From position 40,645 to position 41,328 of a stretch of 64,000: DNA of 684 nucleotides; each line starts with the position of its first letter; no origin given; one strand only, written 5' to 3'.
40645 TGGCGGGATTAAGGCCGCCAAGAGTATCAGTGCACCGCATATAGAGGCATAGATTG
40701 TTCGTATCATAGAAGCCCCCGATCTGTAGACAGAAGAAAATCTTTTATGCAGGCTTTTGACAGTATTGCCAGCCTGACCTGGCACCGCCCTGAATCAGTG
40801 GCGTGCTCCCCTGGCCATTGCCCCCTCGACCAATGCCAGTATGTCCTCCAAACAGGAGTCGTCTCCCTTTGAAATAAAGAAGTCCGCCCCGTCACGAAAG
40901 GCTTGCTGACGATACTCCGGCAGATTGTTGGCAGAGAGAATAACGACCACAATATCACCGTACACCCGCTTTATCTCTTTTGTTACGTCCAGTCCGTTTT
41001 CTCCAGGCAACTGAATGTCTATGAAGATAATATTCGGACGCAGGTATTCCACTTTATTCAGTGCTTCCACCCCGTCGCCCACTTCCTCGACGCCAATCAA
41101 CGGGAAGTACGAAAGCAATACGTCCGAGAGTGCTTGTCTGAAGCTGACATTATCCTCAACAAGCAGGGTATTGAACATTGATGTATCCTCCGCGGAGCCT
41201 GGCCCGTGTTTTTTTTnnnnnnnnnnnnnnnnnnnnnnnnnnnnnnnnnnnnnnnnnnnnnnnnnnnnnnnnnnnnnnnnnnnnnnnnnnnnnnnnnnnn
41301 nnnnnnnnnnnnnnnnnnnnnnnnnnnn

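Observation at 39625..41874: Insertion between ptpA and kdsB carrying an orphan CheY-like receiver, two tandem unannotated 31- and 32-aa hydrophobic peptides and a perfect 10-bp inverted repeat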

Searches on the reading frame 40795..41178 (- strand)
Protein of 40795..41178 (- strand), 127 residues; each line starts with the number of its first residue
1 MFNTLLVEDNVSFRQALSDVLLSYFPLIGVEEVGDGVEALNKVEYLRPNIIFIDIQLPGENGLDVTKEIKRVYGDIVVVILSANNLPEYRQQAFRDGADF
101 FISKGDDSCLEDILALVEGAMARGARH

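Call 7: search_protein_families(library=pfam, proteins=[window:40795-41178:-], max_evalue=1)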
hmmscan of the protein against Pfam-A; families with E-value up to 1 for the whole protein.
window:40795-41178:- (127 aa): 1 family
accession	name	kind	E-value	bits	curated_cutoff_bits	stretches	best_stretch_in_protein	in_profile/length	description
PF00072.30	Response_reg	-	1.5e-19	70.6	30.2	1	5-105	2-100/111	Response regulator receiver domain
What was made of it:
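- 40795..41178 (-): Stand-alone receiver (single-domain response regulator), 127 aa. PF00072, E 1.5e-19 (call 7).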

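Call 8: search_protein_families(library=ncbifam, proteins=[window:40795-41178:-], max_evalue=1)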
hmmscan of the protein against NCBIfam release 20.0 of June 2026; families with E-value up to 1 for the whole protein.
window:40795-41178:- (127 aa): 95 families (the best 25 are shown)
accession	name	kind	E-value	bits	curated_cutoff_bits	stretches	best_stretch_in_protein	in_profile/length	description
NF011896.0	PRK15369.1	equivalog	1.3e-14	54.3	242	1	3-105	5-107/211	two component system response regulator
NF007419.0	PRK09958.1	equivalog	5.9e-14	52.1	251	1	3-120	2-116/204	acid-sensing system DNA-binding response regulator EvgA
NF041367.1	CheY_Halo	equivalog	6.1e-13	49.2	200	1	5-105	2-100/114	chemotaxis protein CheY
TIGR01818.1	ntrC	equivalog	2.3e-12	46.5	558.6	1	5-123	2-116/463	nitrogen regulation protein NR(I)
NF007935.0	PRK10651.1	equivalog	6.1e-12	45.2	250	1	4-120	9-123/216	two-component system response regulator NarL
NF041866.1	EpsW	equivalog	6.4e-12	45.2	200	1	4-104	8-110/131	exopolysaccharide biosynthesis response regulator EpsW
NF008677.0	PRK11697.1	equivalog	4.3e-11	42.6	246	1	1-111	1-109/238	two-component system response regulator BtsR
NF041946.1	LuxO_transreg_Vib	equivalog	5.8e-11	41.8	800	1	7-104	2-97/463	quorum-sensing sigma-54 dependent transcriptional regulator LuxO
NF001965.0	PRK00742.1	subfamily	9.4e-11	41.5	293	1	4-109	6-112/357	chemotaxis-specific protein-glutamate methyltransferase CheB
NF052445.1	RespRegMctR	equivalog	9.3e-10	38.3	300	1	4-119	4-117/205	two-component system response regulator MctR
NF007018.1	PRK09483.1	equivalog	1.2e-09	38.1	280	1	1-107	1-107/217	UvrY/SirA/GacA family response regulator transcription factor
NF040689.1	MtrAB_MtrA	equivalog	1.6e-09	37.5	300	1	29-105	24-99/219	MtrAB system response regulator MtrA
NF007969.0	PRK10693.1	equivalog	1.6e-09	37.3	329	1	4-98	10-102/337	two-component system response regulator RssB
NF051850.1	RespRegRprY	equivalog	2.3e-09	37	370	1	30-120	31-119/234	response regulator transcription factor RprY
NF040534.1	resp_reg_YycF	equivalog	2.6e-09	36.7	340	1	33-105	30-101/231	response regulator YycF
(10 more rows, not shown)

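Call 12: find_homologous_proteins(query=window:40795-41178:-)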
Query window:40795-41178:- (127 aa): 491 proteins with E <= 0.001 among 786 candidates; the best 120 are listed.
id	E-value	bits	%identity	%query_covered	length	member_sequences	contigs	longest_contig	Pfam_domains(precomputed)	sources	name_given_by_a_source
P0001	9.1e-76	270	100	100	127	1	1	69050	PF00072.31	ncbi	ncbi:MAG: response regulator transcription factor [Pseudomonadota bacterium]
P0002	8.0e-63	228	83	100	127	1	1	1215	PF00072.31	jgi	jgi:CheY-like chemotaxis protein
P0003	5.4e-62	225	85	98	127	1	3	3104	PF00072.31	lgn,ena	-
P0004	5.7e-62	225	83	100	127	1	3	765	PF00072.31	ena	-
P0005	4.9e-61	222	83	100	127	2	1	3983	PF00072.31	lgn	-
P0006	7.3e-61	222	80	100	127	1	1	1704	PF00072.31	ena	-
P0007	1.7e-60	221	81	100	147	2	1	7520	PF00072.31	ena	-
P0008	5.0e-60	219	81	100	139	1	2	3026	PF00072.31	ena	-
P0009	2.8e-59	217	79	100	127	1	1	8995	PF00072.31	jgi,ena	-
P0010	4.9e-59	216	78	100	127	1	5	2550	PF00072.31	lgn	-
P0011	7.6e-59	215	79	100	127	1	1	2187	PF00072.31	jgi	-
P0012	7.8e-59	215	78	100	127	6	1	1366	PF00072.31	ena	-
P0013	1.4e-58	214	78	100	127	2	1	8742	PF00072.31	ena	-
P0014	1.5e-58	214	81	100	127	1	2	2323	PF00072.31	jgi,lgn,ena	-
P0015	1.9e-58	214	76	100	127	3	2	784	PF00072.31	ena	-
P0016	2.5e-58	214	80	100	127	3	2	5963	PF00072.31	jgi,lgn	jgi:CheY-like chemotaxis protein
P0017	2.8e-58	213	76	100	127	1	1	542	PF00072.31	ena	-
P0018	4.9e-58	213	76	100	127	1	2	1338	PF00072.31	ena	-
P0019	1.1e-57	212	76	100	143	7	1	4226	PF00072.31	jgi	jgi:CheY-like chemotaxis protein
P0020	1.1e-57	211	78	100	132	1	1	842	PF00072.31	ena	-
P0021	1.5e-57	211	77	100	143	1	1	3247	PF00072.31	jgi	jgi:CheY-like chemotaxis protein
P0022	2.6e-57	210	79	100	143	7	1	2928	PF00072.31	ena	-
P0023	2.6e-57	210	77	100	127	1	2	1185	PF00072.31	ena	-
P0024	2.7e-57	210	79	99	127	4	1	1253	PF00072.31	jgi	jgi:CheY-like chemotaxis protein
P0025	3.3e-57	210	77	100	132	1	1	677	PF00072.31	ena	-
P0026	3.6e-57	210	78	100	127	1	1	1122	PF00072.31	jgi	-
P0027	3.7e-57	210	78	98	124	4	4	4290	PF00072.31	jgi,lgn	jgi:CheY-like chemotaxis protein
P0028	4.0e-57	210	79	100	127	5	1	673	PF00072.31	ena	-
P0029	4.6e-57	209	75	100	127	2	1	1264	PF00072.31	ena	-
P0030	4.6e-57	209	76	100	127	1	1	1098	PF00072.31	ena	-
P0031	6.3e-57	209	76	100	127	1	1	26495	PF00072.31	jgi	-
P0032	7.0e-57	209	75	100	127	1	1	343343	PF00072.31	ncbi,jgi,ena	jgi:CheY-like chemotaxis protein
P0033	8.0e-57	209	76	100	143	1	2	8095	PF00072.31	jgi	jgi:CheY-like chemotaxis protein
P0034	8.9e-57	209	77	100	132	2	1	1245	PF00072.31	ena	-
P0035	8.9e-57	209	76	100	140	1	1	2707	PF00072.31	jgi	jgi:CheY-like chemotaxis protein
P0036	9.0e-57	209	77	98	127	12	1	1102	PF00072.31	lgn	-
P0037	1.1e-56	208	76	100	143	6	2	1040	PF00072.31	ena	-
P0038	1.6e-56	208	75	100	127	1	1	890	PF00072.31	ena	-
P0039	1.7e-56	208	76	100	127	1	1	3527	PF00072.31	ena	-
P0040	1.8e-56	208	74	100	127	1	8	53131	PF00072.31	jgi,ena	-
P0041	2.3e-56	207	76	100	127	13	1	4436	PF00072.31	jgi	jgi:CheY-like chemotaxis protein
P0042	2.9e-56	207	76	100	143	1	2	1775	PF00072.31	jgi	-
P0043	3.3e-56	207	78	100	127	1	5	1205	PF00072.31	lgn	-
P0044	3.7e-56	207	75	99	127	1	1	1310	PF00072.31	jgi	jgi:two-component system response regulator DegU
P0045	4.1e-56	206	79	100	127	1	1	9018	PF00072.31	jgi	jgi:CheY-like chemotaxis protein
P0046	4.2e-56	206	76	100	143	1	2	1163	PF00072.31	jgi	jgi:CheY-like chemotaxis protein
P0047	4.5e-56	206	78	100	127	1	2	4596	PF00072.31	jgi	jgi:CheY-like chemotaxis protein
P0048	5.4e-56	206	76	97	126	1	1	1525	PF00072.31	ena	-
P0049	5.4e-56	206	76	100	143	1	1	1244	PF00072.31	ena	-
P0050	5.7e-56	206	76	97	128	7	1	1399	PF00072.31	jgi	jgi:CheY-like chemotaxis protein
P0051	6.0e-56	206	76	100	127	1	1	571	PF00072.31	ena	-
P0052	6.1e-56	206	76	100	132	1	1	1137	PF00072.31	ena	-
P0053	6.2e-56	206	76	100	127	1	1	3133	PF00072.31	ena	-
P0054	6.9e-56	206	74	100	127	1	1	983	PF00072.31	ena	-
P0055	8.1e-56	205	77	100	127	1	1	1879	PF00072.31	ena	-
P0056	1.0e-55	205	76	97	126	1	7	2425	PF00072.31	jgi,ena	-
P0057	1.3e-55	205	76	100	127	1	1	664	PF00072.31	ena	-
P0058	1.8e-55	204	76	100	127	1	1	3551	PF00072.31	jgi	-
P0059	1.9e-55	204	74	100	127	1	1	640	PF00072.31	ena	-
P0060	1.9e-55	204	74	100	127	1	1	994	PF00072.31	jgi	-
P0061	1.9e-55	204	75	100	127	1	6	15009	PF00072.31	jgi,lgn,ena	-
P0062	2.0e-55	204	76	97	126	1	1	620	PF00072.31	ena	-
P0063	2.0e-55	204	76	97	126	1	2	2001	PF00072.31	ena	-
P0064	2.1e-55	204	75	100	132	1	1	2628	PF00072.31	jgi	jgi:CheY-like chemotaxis protein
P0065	2.2e-55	204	77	100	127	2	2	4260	PF00072.31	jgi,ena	-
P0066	2.3e-55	204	75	100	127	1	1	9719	PF00072.31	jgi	-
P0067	2.5e-55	204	76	100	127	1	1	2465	PF00072.31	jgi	jgi:DNA-binding NarL/FixJ family response regulator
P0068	2.7e-55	204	76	97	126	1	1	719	PF00072.31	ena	-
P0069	2.9e-55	204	75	100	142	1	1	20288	PF00072.31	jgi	jgi:CheY-like chemotaxis protein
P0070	2.9e-55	204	78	100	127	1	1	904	PF00072.31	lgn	-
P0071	3.4e-55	203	76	100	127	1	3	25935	PF00072.31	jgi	jgi:DNA-binding NarL/FixJ family response regulator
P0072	3.8e-55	203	76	97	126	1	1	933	PF00072.31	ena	-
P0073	4.6e-55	203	74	100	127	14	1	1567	PF00072.31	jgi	-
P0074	4.6e-55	203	75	100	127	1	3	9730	PF00072.31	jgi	jgi:CheY-like chemotaxis protein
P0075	4.7e-55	203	76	100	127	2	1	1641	PF00072.31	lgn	-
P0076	5.1e-55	203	72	100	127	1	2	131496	PF00072.31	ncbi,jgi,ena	jgi:DNA-binding NarL/FixJ family response regulator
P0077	5.2e-55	203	74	100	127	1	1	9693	PF00072.31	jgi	jgi:DNA-binding NarL/FixJ family response regulator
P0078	5.4e-55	203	76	100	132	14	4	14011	PF00072.31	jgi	jgi:CheY-like chemotaxis protein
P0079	6.1e-55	203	77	100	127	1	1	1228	PF00072.31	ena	-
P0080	6.2e-55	203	73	100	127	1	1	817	PF00072.31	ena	-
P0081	6.3e-55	203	75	100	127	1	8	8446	PF00072.31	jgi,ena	jgi:CheY-like chemotaxis protein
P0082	6.3e-55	203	72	99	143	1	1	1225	PF00072.31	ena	-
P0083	7.3e-55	202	73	100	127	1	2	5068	PF00072.31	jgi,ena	-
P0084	9.9e-55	202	73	100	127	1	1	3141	PF00072.31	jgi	jgi:CheY-like chemotaxis protein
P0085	1.1e-54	202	77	97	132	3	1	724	PF00072.31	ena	-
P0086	1.3e-54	202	76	100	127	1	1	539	PF00072.31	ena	-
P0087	1.3e-54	202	73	100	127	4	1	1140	PF00072.31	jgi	-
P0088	1.3e-54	202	73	100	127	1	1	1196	PF00072.31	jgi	-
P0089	1.4e-54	201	72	100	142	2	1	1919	PF00072.31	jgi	jgi:CheY-like chemotaxis protein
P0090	1.5e-54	201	76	96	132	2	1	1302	PF00072.31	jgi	jgi:CheY-like chemotaxis protein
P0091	1.5e-54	201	74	97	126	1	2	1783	PF00072.31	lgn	-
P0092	1.5e-54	201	77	100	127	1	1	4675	PF00072.31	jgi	jgi:CheY-like chemotaxis protein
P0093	1.8e-54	201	73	100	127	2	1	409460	PF00072.31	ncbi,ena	-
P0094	1.9e-54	201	77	97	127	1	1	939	PF00072.31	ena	-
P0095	2.8e-54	200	74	100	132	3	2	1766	PF00072.31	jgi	jgi:CheY-like chemotaxis protein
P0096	3.1e-54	200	77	98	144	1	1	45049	PF00072.31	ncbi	ncbi:MAG: response regulator transcription factor [Pseudomonadota bacterium]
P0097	3.1e-54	200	74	100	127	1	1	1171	PF00072.31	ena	-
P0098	3.6e-54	200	72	100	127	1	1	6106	PF00072.31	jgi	-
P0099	3.6e-54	200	72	100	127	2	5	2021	PF00072.31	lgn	-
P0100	3.8e-54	200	75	97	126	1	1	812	PF00072.31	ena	-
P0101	4.1e-54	200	72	100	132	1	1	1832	PF00072.31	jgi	jgi:CheY-like chemotaxis protein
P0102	4.2e-54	200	73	100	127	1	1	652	PF00072.31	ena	-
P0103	4.3e-54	200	72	100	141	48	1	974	PF00072.31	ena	-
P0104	4.5e-54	200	72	100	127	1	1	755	PF00072.31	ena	-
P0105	4.6e-54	200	75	100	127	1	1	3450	PF00072.31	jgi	jgi:DNA-binding NarL/FixJ family response regulator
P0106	4.9e-54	200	73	100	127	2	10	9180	PF00072.31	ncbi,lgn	-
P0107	6.0e-54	199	76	100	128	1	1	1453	PF00072.31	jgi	jgi:CheY-like chemotaxis protein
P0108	6.1e-54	199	72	100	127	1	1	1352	PF00072.31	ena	-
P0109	6.5e-54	199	73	100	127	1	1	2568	PF00072.31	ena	-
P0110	8.3e-54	199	72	100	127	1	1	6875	PF00072.31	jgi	jgi:two-component system response regulator DegU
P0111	8.6e-54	199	73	100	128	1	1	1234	PF00072.31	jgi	-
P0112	9.5e-54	199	73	100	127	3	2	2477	PF00072.31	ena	-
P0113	9.8e-54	199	73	100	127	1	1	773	PF00072.31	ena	-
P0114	1.0e-53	199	75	100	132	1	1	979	PF00072.31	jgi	-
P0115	1.0e-53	199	72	100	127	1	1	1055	PF00072.31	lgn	-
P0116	1.2e-53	198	72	100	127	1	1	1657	PF00072.31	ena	-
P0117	1.3e-53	198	75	97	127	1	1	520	PF00072.31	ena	-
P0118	1.6e-53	198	75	100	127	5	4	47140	PF00072.31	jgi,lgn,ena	-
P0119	1.7e-53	198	74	100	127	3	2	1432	PF00072.31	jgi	jgi:CheY-like chemotaxis protein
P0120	1.8e-53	198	74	100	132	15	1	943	PF00072.31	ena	-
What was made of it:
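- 40795..41178 (-): There are 491 homologues, the best 120 at 72-100% identity and nearly all 124-147 aa long (call 12).
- On Response regulator receiver domain (PF00072), single-domain class: The protein is 127 aa. The best 120 homologues are nearly all 124-147 aa and carry PF00072 only (call 12).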

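Call 14: find_encoding_contigs(protein=P0032, flank=5000, max_places=3)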
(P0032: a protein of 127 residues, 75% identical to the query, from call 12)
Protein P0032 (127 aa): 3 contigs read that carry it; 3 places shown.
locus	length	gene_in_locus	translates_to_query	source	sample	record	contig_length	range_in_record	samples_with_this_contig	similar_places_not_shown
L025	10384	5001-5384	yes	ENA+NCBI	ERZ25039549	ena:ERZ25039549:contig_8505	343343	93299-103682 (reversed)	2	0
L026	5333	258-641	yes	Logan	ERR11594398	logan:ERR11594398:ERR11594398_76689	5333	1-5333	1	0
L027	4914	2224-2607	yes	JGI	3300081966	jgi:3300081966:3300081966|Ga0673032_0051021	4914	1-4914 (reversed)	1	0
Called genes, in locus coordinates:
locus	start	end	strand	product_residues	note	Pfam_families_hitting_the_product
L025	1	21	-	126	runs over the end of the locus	PF00892:EamA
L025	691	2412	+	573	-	PF05345:He_PIG, PF17963:Big_9 (weak)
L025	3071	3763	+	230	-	PF01988:VIT1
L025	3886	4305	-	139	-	-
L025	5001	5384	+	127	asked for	PF00072:Response_reg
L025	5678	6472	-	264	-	PF01135:PCMT, PF13489:Methyltransf_23, PF01209:Ubie_methyltran, PF13847:Methyltransf_31, PF08241:Methyltransf_11, PF08242:Methyltransf_12, PF13649:Methyltransf_25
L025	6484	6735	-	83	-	PF13490:zf-HC2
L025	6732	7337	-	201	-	PF04542:Sigma70_r2, PF08281:Sigma70_r4_2, PF04545:Sigma70_r4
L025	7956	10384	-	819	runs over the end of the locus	PF02743:dCache_1, PF00672:HAMP, PF00990:GGDEF, PF00563:EAL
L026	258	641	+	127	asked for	PF00072:Response_reg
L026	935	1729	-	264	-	PF01135:PCMT, PF13489:Methyltransf_23, PF01209:Ubie_methyltran, PF13847:Methyltransf_31, PF08241:Methyltransf_11, PF08242:Methyltransf_12, PF13649:Methyltransf_25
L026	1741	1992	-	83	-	PF13490:zf-HC2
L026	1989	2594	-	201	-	PF04542:Sigma70_r2, PF08281:Sigma70_r4_2, PF04545:Sigma70_r4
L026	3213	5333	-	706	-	?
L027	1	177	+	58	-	?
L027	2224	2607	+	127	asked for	PF00072:Response_reg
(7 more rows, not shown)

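Call 15: find_encoding_contigs(protein=P0076, flank=5000, max_places=3)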
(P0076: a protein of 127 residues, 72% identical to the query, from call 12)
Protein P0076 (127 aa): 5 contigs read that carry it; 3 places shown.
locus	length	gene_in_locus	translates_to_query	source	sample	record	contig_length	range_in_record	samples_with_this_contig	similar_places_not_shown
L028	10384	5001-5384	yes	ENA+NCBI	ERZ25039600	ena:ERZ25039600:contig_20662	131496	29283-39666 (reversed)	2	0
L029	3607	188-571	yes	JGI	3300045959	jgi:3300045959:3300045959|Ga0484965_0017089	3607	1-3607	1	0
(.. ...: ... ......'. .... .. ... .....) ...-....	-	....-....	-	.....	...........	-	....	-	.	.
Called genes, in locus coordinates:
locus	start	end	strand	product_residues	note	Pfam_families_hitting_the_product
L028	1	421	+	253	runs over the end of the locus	PF04107:GCS2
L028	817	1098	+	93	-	-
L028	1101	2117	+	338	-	PF24827:AstE_AspA_cat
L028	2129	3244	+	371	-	-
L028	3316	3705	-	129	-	-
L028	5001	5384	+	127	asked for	PF00072:Response_reg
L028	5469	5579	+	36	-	-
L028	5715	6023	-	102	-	-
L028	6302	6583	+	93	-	-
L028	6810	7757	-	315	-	PF16881:LIAS_N (weak), PF04055:Radical_SAM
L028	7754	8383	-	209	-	PF21948:LplA-B_cat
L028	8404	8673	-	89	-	PF04359:DUF493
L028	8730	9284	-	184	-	PF13511:DUF4124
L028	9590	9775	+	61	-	-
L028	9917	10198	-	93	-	-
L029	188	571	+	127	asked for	PF00072:Response_reg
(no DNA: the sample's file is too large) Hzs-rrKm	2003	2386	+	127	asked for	PF00072:Response_reg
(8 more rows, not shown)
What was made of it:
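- In L025 and L028 the upstream neighbour is transcribed away from it, so nothing reads into it there (calls 14, 15).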

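Call 16: find_encoding_contigs(protein=P0093, flank=5000, max_places=3)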
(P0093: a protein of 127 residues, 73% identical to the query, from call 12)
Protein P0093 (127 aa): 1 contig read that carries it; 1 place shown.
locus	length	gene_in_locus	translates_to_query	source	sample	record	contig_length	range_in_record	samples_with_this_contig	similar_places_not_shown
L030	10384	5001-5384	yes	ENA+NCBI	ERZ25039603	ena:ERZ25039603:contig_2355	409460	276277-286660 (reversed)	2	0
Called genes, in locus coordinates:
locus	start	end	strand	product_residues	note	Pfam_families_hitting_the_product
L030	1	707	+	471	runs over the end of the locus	PF13426:PAS_9 (faint), PF00989:PAS (faint), PF08448:PAS_4 (weak), PF13188:PAS_8 (weak)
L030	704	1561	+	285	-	PF07730:HisKA_3, PF02518:HATPase_c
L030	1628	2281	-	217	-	PF00072:Response_reg, PF00196:GerE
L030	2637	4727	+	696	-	PF18911:PKD_4, PF22352:K319L-like_PKD, PF18911:PKD_4, PF22352:K319L-like_PKD, PF18911:PKD_4, PF22352:K319L-like_PKD, PF18911:PKD_4, PF22352:K319L-like_PKD, +6 more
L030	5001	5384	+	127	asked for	PF00072:Response_reg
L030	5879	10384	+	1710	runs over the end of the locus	-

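Call 17: find_encoding_contigs(protein=P0096, flank=5000, max_places=3)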
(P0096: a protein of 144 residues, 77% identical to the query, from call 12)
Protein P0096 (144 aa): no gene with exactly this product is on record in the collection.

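Call 21: find_related_loci(query=A1, collection=metagenome_contigs, flank=4000)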
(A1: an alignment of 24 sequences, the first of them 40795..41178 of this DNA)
Query A1 (127 aa) in metagenome_contigs; peptide patterns used: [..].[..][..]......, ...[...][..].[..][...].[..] (x = any residue, [..] = any of these).
600 stretches matched a pattern (row limit reached: there are more); 403 encode a relative of the query (tblastn E <= 1e-3); the best 80 are kept; 80 distinct loci.
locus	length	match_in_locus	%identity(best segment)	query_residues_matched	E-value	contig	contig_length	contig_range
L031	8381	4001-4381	79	1-127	2e-65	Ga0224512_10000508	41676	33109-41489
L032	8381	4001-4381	74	1-127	1e-62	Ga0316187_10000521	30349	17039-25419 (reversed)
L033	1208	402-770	76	1-123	2e-65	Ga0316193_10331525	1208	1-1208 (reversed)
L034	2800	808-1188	72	1-127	3e-61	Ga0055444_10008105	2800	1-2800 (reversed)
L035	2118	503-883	71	1-127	7e-59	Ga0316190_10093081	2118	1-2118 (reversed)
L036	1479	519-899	70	1-127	6e-59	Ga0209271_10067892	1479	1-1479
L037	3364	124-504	68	1-127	4e-57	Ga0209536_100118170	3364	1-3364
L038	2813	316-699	70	1-127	3e-57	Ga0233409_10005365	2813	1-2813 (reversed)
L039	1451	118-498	71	1-127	6e-59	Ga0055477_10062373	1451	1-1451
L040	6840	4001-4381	71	1-127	1e-56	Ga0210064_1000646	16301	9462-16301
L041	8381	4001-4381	65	1-127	5e-56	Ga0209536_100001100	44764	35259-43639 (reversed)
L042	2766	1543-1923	69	1-127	4e-56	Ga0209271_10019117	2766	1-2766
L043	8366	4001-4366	70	1-122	7e-55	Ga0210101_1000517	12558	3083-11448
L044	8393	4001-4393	62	1-127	2e-53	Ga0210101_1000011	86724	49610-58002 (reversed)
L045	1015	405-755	54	2-119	1e-41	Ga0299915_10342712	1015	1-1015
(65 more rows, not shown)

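Call 39: find_encoding_contigs(protein=P0001, flank=3500, max_places=3)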
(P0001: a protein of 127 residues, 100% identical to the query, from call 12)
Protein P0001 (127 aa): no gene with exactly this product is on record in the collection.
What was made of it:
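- Tried and rejected: It is not on record (call 39).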

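Call 45: find_encoding_contigs(protein=P0040, flank=6000, max_places=2)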
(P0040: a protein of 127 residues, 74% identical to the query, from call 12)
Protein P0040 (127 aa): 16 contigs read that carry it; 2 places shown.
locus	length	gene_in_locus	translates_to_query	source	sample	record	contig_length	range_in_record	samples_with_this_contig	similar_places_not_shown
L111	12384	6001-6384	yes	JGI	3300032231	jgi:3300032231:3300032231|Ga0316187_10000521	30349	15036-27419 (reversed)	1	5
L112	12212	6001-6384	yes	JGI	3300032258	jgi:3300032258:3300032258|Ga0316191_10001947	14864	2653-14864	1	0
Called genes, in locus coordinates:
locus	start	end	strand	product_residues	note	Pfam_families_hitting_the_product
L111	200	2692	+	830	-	PF00122:E1-E2_ATPase, PF13246:Cation_ATPase, PF00702:Hydrolase, PF08282:Hydrolase_3 (weak), PF00689:Cation_ATPase_C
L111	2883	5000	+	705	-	PF00989:PAS (faint), PF08448:PAS_4 (weak), PF13188:PAS_8 (weak), PF13426:PAS_9 (weak), PF07730:HisKA_3, PF02518:HATPase_c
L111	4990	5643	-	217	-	PF00072:Response_reg, PF00196:GerE, PF08281:Sigma70_r4_2 (weak)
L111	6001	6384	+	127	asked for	PF00072:Response_reg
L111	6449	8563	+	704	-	PF00989:PAS, PF08448:PAS_4 (weak), PF13188:PAS_8, PF13426:PAS_9, PF00989:PAS, PF13426:PAS_9, PF00512:HisKA, PF02518:HATPase_c, +3 more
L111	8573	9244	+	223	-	PF00072:Response_reg, PF00486:Trans_reg_C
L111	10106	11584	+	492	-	PF00479:G6PD_N, PF02781:G6PD_C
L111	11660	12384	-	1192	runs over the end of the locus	PF01839:FG-GAP (weak), PF13517:FG-GAP_3 (faint), PF01839:FG-GAP, PF18884:TSP3_bac, PF03781:FGE-sulfatase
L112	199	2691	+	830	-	PF00122:E1-E2_ATPase, PF13246:Cation_ATPase, PF00702:Hydrolase, PF08282:Hydrolase_3 (weak), PF00689:Cation_ATPase_C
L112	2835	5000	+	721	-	PF00989:PAS (faint), PF08448:PAS_4 (weak), PF13188:PAS_8 (weak), PF13426:PAS_9 (weak), PF07730:HisKA_3, PF02518:HATPase_c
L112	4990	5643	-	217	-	PF00072:Response_reg, PF00196:GerE, PF08281:Sigma70_r4_2 (weak)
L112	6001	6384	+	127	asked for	PF00072:Response_reg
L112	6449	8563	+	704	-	PF00989:PAS, PF08448:PAS_4 (weak), PF13188:PAS_8, PF13426:PAS_9, PF00989:PAS, PF13426:PAS_9, PF00512:HisKA, PF02518:HATPase_c, +3 more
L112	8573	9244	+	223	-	PF00072:Response_reg, PF00486:Trans_reg_C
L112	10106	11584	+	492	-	PF00479:G6PD_N, PF02781:G6PD_C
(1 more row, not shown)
